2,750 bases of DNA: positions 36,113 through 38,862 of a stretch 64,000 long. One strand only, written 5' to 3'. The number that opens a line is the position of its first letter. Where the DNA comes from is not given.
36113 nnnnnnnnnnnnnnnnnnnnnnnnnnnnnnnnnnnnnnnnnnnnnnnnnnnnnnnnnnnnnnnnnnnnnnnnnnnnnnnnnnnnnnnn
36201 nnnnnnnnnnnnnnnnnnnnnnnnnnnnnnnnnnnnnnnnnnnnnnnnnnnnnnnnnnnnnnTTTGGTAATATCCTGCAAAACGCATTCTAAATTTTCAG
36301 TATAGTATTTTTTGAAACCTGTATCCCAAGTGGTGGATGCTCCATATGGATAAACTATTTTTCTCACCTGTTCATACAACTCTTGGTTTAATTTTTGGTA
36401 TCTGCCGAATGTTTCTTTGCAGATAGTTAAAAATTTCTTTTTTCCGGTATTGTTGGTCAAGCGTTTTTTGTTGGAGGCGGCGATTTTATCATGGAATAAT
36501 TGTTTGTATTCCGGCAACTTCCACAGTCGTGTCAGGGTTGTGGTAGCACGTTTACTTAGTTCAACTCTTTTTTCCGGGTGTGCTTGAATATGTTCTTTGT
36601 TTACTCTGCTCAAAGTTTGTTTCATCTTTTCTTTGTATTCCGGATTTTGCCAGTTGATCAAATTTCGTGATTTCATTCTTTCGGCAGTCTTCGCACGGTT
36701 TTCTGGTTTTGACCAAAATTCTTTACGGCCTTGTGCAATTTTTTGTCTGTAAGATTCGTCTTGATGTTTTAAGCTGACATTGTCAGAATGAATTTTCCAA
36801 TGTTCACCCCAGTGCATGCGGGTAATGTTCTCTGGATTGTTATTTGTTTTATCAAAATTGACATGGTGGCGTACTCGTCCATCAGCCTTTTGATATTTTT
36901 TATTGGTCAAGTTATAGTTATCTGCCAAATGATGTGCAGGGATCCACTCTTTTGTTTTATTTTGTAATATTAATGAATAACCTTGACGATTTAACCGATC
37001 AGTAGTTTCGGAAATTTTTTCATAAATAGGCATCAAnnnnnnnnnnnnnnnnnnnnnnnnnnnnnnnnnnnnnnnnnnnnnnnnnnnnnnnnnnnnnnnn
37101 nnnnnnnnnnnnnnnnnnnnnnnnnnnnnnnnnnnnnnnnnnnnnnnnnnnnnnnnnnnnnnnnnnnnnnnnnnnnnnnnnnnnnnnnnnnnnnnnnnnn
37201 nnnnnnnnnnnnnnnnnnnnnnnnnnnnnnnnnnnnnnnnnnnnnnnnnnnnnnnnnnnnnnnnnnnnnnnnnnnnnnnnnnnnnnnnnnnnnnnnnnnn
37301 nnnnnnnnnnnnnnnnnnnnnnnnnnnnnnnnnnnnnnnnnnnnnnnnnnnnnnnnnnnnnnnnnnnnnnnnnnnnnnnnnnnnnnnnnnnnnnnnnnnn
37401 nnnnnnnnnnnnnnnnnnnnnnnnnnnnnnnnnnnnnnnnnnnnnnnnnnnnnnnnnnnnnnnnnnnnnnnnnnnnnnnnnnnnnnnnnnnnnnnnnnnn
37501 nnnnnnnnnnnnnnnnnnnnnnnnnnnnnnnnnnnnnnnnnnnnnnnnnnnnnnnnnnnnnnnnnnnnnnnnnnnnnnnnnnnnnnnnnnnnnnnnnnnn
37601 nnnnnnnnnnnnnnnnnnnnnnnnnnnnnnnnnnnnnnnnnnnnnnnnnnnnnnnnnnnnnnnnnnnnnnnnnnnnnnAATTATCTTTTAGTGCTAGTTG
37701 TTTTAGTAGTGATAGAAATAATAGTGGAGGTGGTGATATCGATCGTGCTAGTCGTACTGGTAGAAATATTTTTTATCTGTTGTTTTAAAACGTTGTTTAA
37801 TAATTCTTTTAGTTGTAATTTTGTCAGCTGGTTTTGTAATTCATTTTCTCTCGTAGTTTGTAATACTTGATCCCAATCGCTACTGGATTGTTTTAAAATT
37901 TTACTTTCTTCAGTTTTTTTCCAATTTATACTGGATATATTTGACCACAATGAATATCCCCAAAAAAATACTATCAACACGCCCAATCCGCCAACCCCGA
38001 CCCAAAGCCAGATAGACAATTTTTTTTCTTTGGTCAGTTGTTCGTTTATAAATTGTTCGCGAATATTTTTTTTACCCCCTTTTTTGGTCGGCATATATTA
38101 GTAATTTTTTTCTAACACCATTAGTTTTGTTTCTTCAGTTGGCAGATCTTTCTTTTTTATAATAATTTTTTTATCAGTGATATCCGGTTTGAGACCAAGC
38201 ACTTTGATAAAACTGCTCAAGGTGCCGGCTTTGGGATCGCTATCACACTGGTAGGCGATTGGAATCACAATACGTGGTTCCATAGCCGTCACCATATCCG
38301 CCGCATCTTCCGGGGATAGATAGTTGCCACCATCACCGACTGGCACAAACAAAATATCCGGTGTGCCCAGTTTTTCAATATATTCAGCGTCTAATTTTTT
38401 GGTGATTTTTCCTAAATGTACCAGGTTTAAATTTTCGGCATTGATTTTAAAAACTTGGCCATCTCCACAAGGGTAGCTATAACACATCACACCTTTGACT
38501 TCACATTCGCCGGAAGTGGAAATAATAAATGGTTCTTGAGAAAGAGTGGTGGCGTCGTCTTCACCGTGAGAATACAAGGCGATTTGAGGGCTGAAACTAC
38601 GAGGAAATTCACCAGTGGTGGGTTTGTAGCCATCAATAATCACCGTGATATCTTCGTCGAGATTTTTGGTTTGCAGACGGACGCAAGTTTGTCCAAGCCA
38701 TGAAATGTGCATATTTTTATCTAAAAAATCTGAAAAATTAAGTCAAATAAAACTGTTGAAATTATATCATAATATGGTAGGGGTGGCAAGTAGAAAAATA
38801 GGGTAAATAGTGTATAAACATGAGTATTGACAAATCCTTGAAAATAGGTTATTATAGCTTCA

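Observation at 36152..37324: GyrA split by a 391-aa intein carrying an HNH/NUMOD-type (not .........) homing endonuclease at the GQGNFG|SMDGD site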

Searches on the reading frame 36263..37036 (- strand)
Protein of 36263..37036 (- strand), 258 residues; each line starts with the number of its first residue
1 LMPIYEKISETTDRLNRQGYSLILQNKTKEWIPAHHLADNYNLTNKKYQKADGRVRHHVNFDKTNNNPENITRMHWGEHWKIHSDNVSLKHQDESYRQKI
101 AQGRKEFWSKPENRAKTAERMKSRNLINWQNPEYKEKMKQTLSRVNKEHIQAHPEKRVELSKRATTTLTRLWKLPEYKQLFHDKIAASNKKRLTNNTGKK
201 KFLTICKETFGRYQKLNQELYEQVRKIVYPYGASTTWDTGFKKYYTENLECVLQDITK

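Call 8: search_protein_families(library=pfam, proteins=[window:36263-37036:-], max_evalue=10)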
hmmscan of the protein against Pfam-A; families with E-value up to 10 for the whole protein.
seq(258 aa): 3 families
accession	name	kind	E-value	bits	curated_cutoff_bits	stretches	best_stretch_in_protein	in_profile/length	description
PF11474.14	TEN_TERT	-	0.017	15.8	25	1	128-228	36-139/156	Telomerase reverse transcriptase, TEN domain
PF23116.1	HHD_RTEL1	-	0.11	13.3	27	1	136-208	28-94/102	RTEL1, HHD domain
PF22791.1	DUF7011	-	0.11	12.3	27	1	169-183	19-33/48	Domain of unknown function (DUF7011)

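Call 9: search_protein_families(library=phrogs, proteins=[window:36263-37036:-], max_evalue=1)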
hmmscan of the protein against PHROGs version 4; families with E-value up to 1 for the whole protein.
seq(258 aa): 4 families
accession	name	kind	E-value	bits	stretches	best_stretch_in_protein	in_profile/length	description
phrog_7545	-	DNA, RNA and nucleotide metabolism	1.9e-06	29.2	1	16-98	64-148/160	HNH endonuclease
phrog_22215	-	unknown function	0.00076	20.3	1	62-134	125-194/324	-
phrog_21964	-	DNA, RNA and nucleotide metabolism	0.0014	19.3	1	51-101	180-230/244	HNH endonuclease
phrog_9207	-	unknown function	0.12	13.7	1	39-95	29-86/104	-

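Call 49: predict_structure(alignment_id=A2)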
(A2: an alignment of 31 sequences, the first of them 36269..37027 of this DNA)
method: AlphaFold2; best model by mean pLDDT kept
length: 253 residues; sequences in the alignment: 31
mean_pLDDT: 93.7   pTM: 0.51
mean pLDDT of the five models: 93.7, 93.6, 92.3, 91.8, 91.4
residues with pLDDT >= 90: 225; 70-90: 27; 50-70: 1; < 50: 0
segments of 3 or more residues with pLDDT < 50: none
pLDDT, mean of each block of 10 residues (from residue 1): 91 92 94 97 97 95 96 97 95 96 97 96 96 95 95 94 95 93 79 86 97 96 89 92 93 92
secondary structure, 60 per line:
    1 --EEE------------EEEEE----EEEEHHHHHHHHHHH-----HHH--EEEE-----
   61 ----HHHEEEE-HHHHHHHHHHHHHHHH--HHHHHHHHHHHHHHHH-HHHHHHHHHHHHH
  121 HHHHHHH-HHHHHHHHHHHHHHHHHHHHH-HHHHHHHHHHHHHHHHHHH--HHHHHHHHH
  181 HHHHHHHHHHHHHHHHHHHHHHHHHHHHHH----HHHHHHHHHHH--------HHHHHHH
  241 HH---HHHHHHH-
elements in order: E3-5 E18-22 E27-30 H31-41 E52-55 E68-71 H73-88 H91-106 H108-127 H129-149 H151-169 H172-210 H215-225 H234-242 H246-252

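Call 51: fold_search(model_id=the predicted structure, library=pdb)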
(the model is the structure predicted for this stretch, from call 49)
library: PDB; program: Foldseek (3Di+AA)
matches with E <= 10: 31; with E <= 0.001: 0
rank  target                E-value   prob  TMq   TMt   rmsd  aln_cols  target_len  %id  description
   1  3wkn_P                3.2e+00  0.23  0.08  0.43   5.1        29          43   14  Crystal structure of the artificial protein AFFinger p17 (AF.p17) complexed with Fc fragment of human IgG (released 2014-10-29)
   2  2go7_C                3.2e+00  0.07  0.09  0.11  10.3        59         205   19  CRYSTAL STRUCTURE OF A HYDROLASE FROM HALOACID DEHALOGENASE-LIKE FAMILY (SP_2064) FROM STREPTOCOCCUS PNEUMONIAE TIGR4  (released 2006-05-23)
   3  5t3t_A                3.4e+00  0.06  0.11  0.18   9.7        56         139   12  Ebola virus VP30 CTD bound to nucleoprotein (released 2016-09-28)
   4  3wkn_G                3.9e+00  0.21  0.08  0.39   5.3        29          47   14  Crystal structure of the artificial protein AFFinger p17 (AF.p17) complexed with Fc fragment of human IgG (released 2014-10-29)
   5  5t3t_G                3.9e+00  0.06  0.11  0.18   9.7        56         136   12  Ebola virus VP30 CTD bound to nucleoprotein (released 2016-09-28)
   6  5t3t_E                4.1e+00  0.06  0.11  0.18   9.7        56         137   12  Ebola virus VP30 CTD bound to nucleoprotein (released 2016-09-28)
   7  2go7_D                4.1e+00  0.06  0.09  0.11  10.3        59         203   19  CRYSTAL STRUCTURE OF A HYDROLASE FROM HALOACID DEHALOGENASE-LIKE FAMILY (SP_2064) FROM STREPTOCOCCUS PNEUMONIAE TIGR4  (released 2006-05-23)
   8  3wkn_F                5.3e+00  0.16  0.08  0.40   5.2        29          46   14  Crystal structure of the artificial protein AFFinger p17 (AF.p17) complexed with Fc fragment of human IgG (released 2014-10-29)
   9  5t3t_J                5.3e+00  0.06  0.11  0.18   9.5        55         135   13  Ebola virus VP30 CTD bound to nucleoprotein (released 2016-09-28)
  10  8v1f_C                5.6e+00  0.28  0.09  0.21   2.3        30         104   10  TMPRSS2 complexed with the noncovalent inhibitor 6-amidino-2-napthol (released 2024-02-07)
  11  5dvw_A                5.6e+00  0.06  0.11  0.19   9.4        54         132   11  Structure of minor nucleoprotein V30 from Zaire ebolavirus (released 2015-11-04)
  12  3wkn_H                6.0e+00  0.08  0.06  0.43   5.5        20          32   20  Crystal structure of the artificial protein AFFinger p17 (AF.p17) complexed with Fc fragment of human IgG (released 2014-10-29)
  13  8v04_A                6.0e+00  0.06  0.07  0.14   5.7        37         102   11  High resolution TMPRSS2 structure following acylation by nafamostat (released 2024-01-31)
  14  3j9x_1                6.0e+00  0.06  0.15  0.27  23.2       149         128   10  A Virus that Infects a Hyperthermophile Encapsidates A-Form DNA (released 2015-06-03)
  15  2bvr_H                6.7e+00  0.07  0.07  0.07   7.1        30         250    7  Human thrombin complexed with fragment-based small molecules occupying the S1 pocket (released 2006-10-25)
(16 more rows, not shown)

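Call 55: fold_search(model_id=the predicted structure, library=viral)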
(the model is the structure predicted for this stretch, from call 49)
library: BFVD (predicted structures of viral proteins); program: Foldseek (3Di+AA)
matches with E <= 10: 592; with E <= 0.001: 1
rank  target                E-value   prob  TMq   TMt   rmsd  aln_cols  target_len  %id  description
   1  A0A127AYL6            5.9e-08  1.00  0.33  0.17  31.6       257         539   16  Hint domain-containing protein [Bacillus phage SP-15]
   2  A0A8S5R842            2.4e-03  1.00  0.27  0.53   5.6       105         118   28  HNH endonuclease [virus sp. ctnRj46]
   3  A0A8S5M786            3.7e-03  0.91  0.24  0.06  25.6       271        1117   19  Terminase [Siphoviridae sp. ctrgt10]
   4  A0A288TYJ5            4.4e-03  0.99  0.23  0.28  11.1       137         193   17  HNH nuclease domain-containing protein [Enterococcus phage EFP01]
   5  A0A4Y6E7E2            6.8e-03  1.00  0.21  0.17   8.4        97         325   22  (no name in the UniProt tables at hand)
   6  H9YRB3                7.3e-03  1.00  0.20  0.33   2.9        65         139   26  (no name in the UniProt tables at hand)
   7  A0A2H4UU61            1.2e-02  1.00  0.26  0.36   3.7        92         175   17  HNH Endonuclease [Bodo saltans virus]
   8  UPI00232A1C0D         1.3e-02  1.00  0.26  0.51   3.1        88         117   14  (no name look-up for this kind of identifier)
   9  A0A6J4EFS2            1.4e-02  1.00  0.25  0.35   2.8        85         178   20  HNH endonuclease [Escherichia phage EK010]
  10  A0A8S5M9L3            1.7e-02  1.00  0.20  0.35   5.0        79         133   22  Homing endonuclease [Siphoviridae sp. ctB3v5]
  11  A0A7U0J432            2.1e-02  1.00  0.25  0.35   3.6        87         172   22  (no name in the UniProt tables at hand)
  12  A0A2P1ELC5            2.4e-02  1.00  0.23  0.07   4.3        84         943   15  DNA-directed RNA polymerase subunit beta [Moumouvirus australiensis]
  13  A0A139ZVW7            2.4e-02  0.99  0.21  0.35   5.9        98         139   14  HNH homing endonuclease [Enterococcus phage Ec-ZZ2]
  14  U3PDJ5                2.5e-02  1.00  0.24  0.53   4.3        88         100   15  HNH endonuclease [Burkholderia phage JG068]
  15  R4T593                2.5e-02  1.00  0.24  0.55   4.7        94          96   16  HNH protein [Halorubrum tailed phage 8]
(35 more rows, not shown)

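Call 70: search_protein_representatives(protein=window:36269-37027:-)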
Query: 253 residues. Proteins with E-value up to 0.001 (for the whole library): 386; up to 1e-10: 71; up to 1e-30: 10. The best 150 are listed.
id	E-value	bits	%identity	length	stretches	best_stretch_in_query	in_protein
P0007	1.6e-87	309.5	57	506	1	1-253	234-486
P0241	5.7e-74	265.1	54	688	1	13-245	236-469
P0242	2.8e-71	256.3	49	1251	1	1-252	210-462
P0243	2.4e-64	233.6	47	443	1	2-252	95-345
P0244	7.1e-54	199.3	55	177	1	20-194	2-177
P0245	9.4e-46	172.7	39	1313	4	15-194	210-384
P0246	2.4e-41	158.3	48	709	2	173-248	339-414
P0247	1.1e-35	139.7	37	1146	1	19-249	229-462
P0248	1.0e-34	136.6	48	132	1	118-243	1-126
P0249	1.7e-33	132.6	36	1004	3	1-194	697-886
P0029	1.6e-30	122.8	40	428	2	14-178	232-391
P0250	6.3e-30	120.9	35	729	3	2-179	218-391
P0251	4.3e-29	118.1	47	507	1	119-250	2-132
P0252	2.4e-28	115.7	56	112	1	135-236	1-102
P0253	1.2e-24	103.6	44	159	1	2-113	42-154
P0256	2.3e-20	89.5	29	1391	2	13-210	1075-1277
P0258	4.7e-19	85.2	30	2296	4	15-161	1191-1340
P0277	1.8e-13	67.0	27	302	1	16-226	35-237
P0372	4.3e-08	49.4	31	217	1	15-190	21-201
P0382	8.9e-08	48.3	31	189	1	26-157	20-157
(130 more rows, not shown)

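Call 71: search_protein_families(library=pfam, proteins=[P0242, P0245, P0247, P0249, P0256, P0258, P0277, P0372, P0382], max_evalue=0.001)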
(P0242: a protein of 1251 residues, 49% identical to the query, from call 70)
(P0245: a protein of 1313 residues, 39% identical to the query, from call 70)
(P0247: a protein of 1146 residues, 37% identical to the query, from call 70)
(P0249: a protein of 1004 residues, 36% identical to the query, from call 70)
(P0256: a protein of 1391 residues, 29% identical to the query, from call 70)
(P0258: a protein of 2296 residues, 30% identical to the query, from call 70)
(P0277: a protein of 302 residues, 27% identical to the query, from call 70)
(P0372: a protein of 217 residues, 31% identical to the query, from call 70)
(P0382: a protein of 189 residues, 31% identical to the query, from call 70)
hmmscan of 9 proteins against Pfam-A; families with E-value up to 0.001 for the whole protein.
P0242 (1251 aa): 3 families
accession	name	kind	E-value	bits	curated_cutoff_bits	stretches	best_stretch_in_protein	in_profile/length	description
PF00521.26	DNA_topoisoIV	-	6.5e-153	510.1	31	2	504-863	80-432/432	DNA gyrase/topoisomerase IV, subunit A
PF03989.18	DNA_gyraseA_C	-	7.3e-68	224.2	27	6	895-941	1-47/48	DNA gyrase C-terminal domain, beta-propeller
PF14890.11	Intein_splicing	-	2.6e-18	66.7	35.8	1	123-502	7-155/155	Intein splicing domain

P0245 (1313 aa): 3 families
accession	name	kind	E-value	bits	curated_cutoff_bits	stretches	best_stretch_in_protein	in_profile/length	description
PF00521.26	DNA_topoisoIV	-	5.6e-160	533.3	31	2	618-975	81-432/432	DNA gyrase/topoisomerase IV, subunit A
PF03989.18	DNA_gyraseA_C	-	8.5e-76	249.6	27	6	1261-1307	1-47/48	DNA gyrase C-terminal domain, beta-propeller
PF14890.11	Intein_splicing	-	4.3e-22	79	35.8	1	104-616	3-155/155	Intein splicing domain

P0247 (1146 aa): 3 families
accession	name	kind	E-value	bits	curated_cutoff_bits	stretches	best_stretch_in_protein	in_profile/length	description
PF00521.26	DNA_topoisoIV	-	1.4e-135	453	31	2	508-862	81-431/432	DNA gyrase/topoisomerase IV, subunit A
PF14890.11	Intein_splicing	-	1.5e-22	80.5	35.8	1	121-506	10-155/155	Intein splicing domain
PF03989.18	DNA_gyraseA_C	-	2.1e-17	62.7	27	2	1058-1090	2-34/48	DNA gyrase C-terminal domain, beta-propeller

P0249 (1004 aa): 6 families
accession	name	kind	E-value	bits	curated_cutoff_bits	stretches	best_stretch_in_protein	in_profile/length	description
PF00521.26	DNA_topoisoIV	-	9.5e-33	114.1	31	2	557-601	39-84/432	DNA gyrase/topoisomerase IV, subunit A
PF14890.11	Intein_splicing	-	7.4e-31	107.5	35.8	2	120-558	35-155/155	Intein splicing domain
PF14528.11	LAGLIDADG_3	-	5.7e-13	49.4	22.5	1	319-390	2-65/82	LAGLIDADG-like domain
PF07591.16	PT-HINT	-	3.1e-05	24.7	27.7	0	632-695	23-88/137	Pretoxin HINT domain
PF13403.11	Hint_2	-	0.00011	23.1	28.4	1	89-124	2-37/147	Hint domain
PF14623.11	Vint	-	0.00055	20.2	27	0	89-164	2-74/166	Hint-domain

P0256 (1391 aa): 6 families
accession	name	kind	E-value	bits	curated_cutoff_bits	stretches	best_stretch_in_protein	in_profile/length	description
PF14890.11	Intein_splicing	-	5.8e-35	120.8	35.8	2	161-541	3-155/155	Intein splicing domain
PF13392.12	HNH_3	-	5e-10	39.3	24.8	1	279-322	2-44/46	HNH endonuclease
PF07591.16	PT-HINT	-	2.7e-07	31.4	27.7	0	212-249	48-88/137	Pretoxin HINT domain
PF07728.20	AAA_5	-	8.7e-06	26.2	22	0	604-694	41-96/139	AAA domain (dynein-related subfamily)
PF00004.35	AAA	-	0.00027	21.8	21.2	0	860-995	1-95/131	ATPase family associated with various cellular activities (AAA)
PF12775.13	AAA_7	-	0.00046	20.2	25.8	0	845-893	21-72/181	P-loop containing dynein motor region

P0258 (2296 aa): 3 families
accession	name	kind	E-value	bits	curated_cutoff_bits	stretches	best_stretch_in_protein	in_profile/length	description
PF07230.16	Portal_T4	-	2.8e-57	194.8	22.9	3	978-1077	157-254/433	Bacteriophage T4-like portal protein (Gp20)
PF14890.11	Intein_splicing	-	2.8e-56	190.1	35.8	4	1536-1916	2-148/155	Intein splicing domain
PF13392.12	HNH_3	-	8.7e-21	73.7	24.8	3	218-260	4-45/46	HNH endonuclease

P0277 (302 aa): 0 families

P0372 (217 aa): 1 family
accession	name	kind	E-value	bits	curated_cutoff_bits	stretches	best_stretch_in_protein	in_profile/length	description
PF13392.12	HNH_3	-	5.6e-05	23.1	24.8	1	63-83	19-39/46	HNH endonuclease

P0382 (189 aa): 1 family
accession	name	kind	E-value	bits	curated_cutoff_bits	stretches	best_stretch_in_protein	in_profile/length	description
PF13392.12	HNH_3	-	7e-06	26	24.8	1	24-74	2-42/46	HNH endonuclease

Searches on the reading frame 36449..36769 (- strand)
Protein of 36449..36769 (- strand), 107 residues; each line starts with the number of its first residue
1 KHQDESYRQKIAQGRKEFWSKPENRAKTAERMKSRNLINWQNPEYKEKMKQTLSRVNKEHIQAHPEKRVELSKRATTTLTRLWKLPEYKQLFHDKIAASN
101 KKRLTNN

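Call 81: search_solved_structures(query=A3, max_evalue=10, show_alignments=3)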
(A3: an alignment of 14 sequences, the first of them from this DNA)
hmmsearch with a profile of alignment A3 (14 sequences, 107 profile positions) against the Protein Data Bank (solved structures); distinct sequences matched with E-value up to 10: 2.
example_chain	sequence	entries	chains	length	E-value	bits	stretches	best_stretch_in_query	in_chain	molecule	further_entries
4o8w_A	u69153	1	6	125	1.1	12.8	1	39-101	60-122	Spore germination protein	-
7bqr_A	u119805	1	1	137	1.1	12.8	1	61-104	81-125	Mussoc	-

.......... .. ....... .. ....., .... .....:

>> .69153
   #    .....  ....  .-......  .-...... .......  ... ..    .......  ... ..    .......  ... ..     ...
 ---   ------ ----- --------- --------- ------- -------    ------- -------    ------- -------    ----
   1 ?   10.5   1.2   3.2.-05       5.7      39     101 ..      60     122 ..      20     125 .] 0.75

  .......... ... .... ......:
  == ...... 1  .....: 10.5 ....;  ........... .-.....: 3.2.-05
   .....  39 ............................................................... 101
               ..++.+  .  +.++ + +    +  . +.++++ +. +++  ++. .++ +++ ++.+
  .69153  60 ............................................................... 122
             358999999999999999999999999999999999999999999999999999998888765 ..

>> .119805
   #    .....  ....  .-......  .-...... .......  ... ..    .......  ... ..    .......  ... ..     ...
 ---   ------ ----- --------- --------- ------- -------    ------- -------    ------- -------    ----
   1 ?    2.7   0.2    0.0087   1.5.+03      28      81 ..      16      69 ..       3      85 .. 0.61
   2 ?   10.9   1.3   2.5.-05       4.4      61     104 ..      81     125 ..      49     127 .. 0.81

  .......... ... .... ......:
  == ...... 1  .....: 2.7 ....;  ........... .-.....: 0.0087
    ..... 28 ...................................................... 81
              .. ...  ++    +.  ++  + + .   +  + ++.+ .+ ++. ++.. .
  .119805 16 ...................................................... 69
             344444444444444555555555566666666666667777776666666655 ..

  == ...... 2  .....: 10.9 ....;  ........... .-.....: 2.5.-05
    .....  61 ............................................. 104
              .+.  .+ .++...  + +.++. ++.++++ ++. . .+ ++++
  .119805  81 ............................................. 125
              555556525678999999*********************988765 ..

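Call 82: search_protein_families(library=pfam, alignment_id=A3, max_evalue=10)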
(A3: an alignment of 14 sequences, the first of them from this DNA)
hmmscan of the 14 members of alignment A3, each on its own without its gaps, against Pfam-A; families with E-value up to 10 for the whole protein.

A. member 1, seq(107 aa): 2 families
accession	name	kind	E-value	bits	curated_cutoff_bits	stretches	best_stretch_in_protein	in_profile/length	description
PF22791.1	DUF7011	-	0.03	14.1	27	1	79-94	18-33/48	Domain of unknown function (DUF7011)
PF11844.13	DUF3364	-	2.5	8.8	27.4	1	80-97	12-29/56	Domain of unknown function (DUF3364)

B. families by the number of members that match (of 14 scanned): 25 families
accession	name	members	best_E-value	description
PF17898.6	GerD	5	0.0019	Spore germination GerD central core domain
PF02064.20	MAS20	4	0.35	MAS20 protein import receptor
PF18882.5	DUF5647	3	0.0092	Family of unknown function (DUF5647)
PF11943.13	DUF3460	3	0.013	Protein of unknown function (DUF3460)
PF00838.24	TCTP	2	0.0023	Translationally controlled tumour protein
PF20282.3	CTD6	2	0.0068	C-terminal domain 6 of the ABC-three component (ABC-3C) systems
PF21096.2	RecA_C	2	0.059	RecA C-terminal domain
PF24308.1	DUF7487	1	0.00022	Family of unknown function (DUF7487)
PF08631.16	SPO22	1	0.00098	Meiosis protein SPO22/ZIP4 like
PF07579.16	DUF1548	1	0.004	Domain of Unknown Function (DUF1548)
PF00503.26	G-alpha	1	0.0045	G-protein alpha subunit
PF04286.17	DUF445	1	0.015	Protein of unknown function (DUF445)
PF22791.1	DUF7011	1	0.03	Domain of unknown function (DUF7011)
PF03095.20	PTPA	1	0.038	Phosphotyrosyl phosphate activator (PTPA) protein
PF00300.27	His_Phos_1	1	0.061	Histidine phosphatase superfamily (branch 1)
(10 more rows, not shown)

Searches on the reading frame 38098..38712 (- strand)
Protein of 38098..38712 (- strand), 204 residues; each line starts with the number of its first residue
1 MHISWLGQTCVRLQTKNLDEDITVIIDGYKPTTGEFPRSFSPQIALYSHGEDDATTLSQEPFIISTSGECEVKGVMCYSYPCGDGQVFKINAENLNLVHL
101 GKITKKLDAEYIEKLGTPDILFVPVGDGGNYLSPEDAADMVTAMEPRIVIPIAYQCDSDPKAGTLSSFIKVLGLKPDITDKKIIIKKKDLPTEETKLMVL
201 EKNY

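Call 34: search_protein_families(library=pfam, proteins=[window:38098-38712:-], max_evalue=0.001)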
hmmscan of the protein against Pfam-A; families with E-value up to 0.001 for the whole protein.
window:38098-38712:- (204 aa): 1 family
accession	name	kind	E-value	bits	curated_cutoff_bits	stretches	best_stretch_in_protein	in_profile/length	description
PF13483.12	Lactamase_B_3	-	1.3e-19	71.2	24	1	3-152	2-159/160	Beta-lactamase superfamily domain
